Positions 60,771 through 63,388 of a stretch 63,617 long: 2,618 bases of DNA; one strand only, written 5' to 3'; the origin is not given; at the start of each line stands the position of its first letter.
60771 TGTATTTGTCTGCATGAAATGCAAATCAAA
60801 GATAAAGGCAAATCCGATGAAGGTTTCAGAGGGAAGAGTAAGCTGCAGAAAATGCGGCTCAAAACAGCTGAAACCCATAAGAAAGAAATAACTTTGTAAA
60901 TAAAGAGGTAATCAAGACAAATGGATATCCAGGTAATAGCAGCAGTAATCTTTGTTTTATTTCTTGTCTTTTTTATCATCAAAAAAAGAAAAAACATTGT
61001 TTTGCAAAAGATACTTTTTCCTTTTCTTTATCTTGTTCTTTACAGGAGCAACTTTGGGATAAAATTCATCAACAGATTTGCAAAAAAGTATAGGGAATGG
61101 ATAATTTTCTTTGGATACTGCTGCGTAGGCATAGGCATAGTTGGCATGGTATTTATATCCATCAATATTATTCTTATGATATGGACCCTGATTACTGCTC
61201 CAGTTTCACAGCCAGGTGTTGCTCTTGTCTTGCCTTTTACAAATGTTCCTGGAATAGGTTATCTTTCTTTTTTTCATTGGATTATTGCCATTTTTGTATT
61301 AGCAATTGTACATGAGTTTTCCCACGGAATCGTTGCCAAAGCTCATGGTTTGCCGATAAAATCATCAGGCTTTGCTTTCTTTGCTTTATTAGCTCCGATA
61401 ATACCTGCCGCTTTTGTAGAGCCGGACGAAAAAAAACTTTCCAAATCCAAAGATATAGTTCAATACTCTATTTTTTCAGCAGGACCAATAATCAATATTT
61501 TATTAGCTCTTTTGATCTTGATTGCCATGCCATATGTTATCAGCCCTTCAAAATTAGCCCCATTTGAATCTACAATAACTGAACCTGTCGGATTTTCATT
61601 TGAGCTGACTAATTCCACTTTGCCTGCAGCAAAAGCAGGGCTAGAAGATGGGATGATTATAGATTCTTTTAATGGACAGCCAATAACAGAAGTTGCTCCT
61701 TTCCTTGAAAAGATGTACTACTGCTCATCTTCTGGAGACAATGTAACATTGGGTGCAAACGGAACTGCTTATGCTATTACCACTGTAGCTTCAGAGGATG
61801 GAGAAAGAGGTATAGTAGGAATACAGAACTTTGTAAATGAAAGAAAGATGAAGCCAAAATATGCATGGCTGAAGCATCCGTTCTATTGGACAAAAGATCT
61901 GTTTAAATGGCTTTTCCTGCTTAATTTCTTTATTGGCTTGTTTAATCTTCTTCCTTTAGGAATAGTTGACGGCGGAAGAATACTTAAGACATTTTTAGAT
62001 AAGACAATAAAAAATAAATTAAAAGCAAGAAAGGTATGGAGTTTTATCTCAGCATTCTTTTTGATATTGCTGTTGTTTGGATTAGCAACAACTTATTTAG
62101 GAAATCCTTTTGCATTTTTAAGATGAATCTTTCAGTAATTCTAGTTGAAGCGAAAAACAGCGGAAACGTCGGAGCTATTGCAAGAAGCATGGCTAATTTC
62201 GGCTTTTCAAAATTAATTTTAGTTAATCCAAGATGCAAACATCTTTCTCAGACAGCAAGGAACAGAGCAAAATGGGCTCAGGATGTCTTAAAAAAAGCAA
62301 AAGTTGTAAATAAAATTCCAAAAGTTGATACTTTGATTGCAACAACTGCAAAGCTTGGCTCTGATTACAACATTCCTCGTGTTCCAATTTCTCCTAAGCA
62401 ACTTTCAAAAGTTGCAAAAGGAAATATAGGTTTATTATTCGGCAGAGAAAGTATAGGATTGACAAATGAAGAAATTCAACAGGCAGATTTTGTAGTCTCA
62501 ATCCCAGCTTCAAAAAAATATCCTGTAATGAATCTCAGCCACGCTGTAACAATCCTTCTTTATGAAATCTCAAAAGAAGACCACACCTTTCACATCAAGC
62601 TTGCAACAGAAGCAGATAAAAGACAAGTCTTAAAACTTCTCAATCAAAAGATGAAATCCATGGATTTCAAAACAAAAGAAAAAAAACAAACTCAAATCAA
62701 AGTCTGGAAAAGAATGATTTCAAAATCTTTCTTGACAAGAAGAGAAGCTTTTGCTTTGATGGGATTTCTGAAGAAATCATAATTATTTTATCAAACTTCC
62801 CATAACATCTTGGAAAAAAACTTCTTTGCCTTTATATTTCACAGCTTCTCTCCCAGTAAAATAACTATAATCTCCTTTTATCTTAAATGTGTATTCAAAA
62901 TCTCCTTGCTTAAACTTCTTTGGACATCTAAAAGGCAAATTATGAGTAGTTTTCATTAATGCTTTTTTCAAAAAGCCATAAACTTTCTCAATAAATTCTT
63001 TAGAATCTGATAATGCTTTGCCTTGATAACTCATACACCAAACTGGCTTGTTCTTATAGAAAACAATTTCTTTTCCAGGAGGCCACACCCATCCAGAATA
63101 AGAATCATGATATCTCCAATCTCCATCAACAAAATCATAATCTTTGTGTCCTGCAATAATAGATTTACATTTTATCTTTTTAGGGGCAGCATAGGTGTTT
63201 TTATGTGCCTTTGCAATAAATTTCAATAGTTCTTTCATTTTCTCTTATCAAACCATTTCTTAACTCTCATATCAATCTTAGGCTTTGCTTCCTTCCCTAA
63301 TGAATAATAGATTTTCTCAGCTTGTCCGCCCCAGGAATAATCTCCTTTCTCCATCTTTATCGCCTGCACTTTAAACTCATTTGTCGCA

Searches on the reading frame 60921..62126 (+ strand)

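Call 24: search_protein_families(library=pfam, proteins=[window:60921-62126:+], max_evalue=0.0001)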
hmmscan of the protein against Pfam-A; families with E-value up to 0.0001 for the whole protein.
window:60921-62126:+ (401 aa): 1 family
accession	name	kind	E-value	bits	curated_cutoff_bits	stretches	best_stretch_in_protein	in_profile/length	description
PF02163.28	Peptidase_M50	-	3.5e-25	89.1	27.2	1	121-384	3-221/221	Peptidase family M50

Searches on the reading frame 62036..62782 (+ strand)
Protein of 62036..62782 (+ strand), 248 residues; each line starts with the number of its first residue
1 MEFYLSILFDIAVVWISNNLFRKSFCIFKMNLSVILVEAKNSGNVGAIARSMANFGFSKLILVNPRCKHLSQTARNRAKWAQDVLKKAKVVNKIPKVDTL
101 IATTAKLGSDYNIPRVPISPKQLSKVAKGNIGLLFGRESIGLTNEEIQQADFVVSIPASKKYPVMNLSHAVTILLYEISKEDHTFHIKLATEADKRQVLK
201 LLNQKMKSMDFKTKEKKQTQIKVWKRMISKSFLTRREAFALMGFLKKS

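Call 24: search_protein_families(library=pfam, proteins=[window:62036-62782:+], max_evalue=0.0001)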
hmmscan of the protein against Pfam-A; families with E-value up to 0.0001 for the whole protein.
window:62036-62782:+ (248 aa): 1 family
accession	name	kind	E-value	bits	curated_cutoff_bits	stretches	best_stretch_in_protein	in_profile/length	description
PF00588.24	SpoU_methylase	-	5.8e-27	95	29.7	1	32-176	2-142/142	SpoU rRNA Methylase family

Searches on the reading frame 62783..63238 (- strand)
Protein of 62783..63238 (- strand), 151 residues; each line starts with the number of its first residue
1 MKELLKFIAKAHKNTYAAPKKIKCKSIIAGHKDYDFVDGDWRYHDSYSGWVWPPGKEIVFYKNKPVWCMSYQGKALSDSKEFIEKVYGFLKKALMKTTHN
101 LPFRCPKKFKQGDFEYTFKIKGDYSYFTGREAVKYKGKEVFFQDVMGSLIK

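Call 24: search_protein_families(library=pfam, proteins=[window:62783-63238:-], max_evalue=0.0001)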
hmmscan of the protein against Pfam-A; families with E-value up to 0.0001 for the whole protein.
window:62783-63238:- (151 aa): 1 family
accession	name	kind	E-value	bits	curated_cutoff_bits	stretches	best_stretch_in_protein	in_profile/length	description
PF18931.5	DUF5680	-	4.9e-25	88.4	25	1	45-147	1-101/104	Domain of unknown function (DUF5680)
